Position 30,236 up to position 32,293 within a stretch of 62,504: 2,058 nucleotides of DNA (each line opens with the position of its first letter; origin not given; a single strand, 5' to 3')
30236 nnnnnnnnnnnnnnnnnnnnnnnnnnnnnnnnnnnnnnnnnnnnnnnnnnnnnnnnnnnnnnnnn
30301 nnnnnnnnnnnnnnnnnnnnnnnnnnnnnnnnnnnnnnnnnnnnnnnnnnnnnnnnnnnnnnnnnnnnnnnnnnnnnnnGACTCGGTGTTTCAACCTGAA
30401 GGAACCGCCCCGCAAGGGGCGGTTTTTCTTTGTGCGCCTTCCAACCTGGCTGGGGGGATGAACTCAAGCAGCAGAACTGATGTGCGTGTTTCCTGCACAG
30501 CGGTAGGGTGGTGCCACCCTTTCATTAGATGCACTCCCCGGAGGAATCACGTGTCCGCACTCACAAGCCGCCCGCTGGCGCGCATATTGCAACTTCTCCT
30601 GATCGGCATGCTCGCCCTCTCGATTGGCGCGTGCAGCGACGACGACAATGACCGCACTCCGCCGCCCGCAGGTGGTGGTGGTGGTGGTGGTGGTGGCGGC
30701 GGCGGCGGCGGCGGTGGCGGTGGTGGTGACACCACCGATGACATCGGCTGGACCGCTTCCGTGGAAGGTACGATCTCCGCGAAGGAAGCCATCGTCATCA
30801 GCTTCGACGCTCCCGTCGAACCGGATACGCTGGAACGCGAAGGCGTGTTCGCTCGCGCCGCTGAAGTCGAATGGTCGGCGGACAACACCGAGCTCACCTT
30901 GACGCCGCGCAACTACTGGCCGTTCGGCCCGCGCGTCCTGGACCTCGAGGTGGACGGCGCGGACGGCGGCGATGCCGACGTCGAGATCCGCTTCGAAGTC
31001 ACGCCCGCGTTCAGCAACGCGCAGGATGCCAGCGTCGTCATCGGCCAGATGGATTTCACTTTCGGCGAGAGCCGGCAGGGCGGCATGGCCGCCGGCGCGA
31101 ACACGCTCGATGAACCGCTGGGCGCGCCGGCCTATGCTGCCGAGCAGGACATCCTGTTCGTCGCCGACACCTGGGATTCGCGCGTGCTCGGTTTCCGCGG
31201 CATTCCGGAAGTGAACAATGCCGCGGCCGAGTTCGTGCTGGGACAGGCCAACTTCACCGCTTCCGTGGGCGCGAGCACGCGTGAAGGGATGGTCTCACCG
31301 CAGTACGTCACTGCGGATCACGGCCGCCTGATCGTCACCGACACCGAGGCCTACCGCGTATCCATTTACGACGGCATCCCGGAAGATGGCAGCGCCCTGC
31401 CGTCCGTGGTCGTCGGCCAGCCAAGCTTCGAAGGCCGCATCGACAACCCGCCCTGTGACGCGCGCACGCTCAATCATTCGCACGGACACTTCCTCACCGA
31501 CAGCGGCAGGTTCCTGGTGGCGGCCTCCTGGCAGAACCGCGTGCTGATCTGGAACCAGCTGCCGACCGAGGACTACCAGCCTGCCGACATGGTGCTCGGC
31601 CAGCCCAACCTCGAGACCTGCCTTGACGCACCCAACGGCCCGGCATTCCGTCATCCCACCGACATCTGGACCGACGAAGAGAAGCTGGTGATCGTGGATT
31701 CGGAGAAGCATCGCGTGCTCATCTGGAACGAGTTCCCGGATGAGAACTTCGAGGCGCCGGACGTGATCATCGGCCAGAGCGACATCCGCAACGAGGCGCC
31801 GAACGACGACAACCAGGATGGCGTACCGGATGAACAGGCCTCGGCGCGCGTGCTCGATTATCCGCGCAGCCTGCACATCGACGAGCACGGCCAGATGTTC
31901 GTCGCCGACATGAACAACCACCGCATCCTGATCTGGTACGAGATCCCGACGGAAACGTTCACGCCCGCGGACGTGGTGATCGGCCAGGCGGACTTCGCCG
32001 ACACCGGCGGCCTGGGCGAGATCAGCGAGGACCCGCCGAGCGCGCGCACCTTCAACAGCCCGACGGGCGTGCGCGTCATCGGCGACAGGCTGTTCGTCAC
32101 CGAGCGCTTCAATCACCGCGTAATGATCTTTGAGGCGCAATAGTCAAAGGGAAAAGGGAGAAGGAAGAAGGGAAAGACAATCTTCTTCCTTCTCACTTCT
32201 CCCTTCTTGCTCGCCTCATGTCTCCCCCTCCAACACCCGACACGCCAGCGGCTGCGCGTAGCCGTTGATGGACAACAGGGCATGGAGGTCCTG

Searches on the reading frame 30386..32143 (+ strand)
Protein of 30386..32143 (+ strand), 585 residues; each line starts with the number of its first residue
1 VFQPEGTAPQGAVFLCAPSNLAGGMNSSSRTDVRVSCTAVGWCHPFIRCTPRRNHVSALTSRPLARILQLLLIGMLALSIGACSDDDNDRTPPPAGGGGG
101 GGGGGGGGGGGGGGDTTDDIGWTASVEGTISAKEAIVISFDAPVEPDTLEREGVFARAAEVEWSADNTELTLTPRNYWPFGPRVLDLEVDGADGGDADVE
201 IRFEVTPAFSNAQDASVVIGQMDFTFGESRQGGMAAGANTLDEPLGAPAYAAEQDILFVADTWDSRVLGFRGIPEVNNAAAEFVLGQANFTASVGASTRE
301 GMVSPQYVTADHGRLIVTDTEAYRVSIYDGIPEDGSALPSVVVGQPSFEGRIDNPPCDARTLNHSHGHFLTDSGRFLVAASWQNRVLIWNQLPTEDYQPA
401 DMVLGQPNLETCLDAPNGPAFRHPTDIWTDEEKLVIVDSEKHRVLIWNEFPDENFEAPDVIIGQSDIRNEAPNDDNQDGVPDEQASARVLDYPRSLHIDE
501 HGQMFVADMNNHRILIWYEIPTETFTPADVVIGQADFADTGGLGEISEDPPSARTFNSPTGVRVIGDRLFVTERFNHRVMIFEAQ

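Call 13: search_protein_families(library=pfam, max_evalue=0.00001, proteins=[window:30386-32143:+])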
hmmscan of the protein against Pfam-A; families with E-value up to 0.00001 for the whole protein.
window:30386-32143:+ (585 aa): 1 family
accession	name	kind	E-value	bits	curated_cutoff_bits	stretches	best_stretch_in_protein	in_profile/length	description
PF01436.27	NHL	-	6.5e-16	57.9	20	0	556-582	1-28/28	NHL repeat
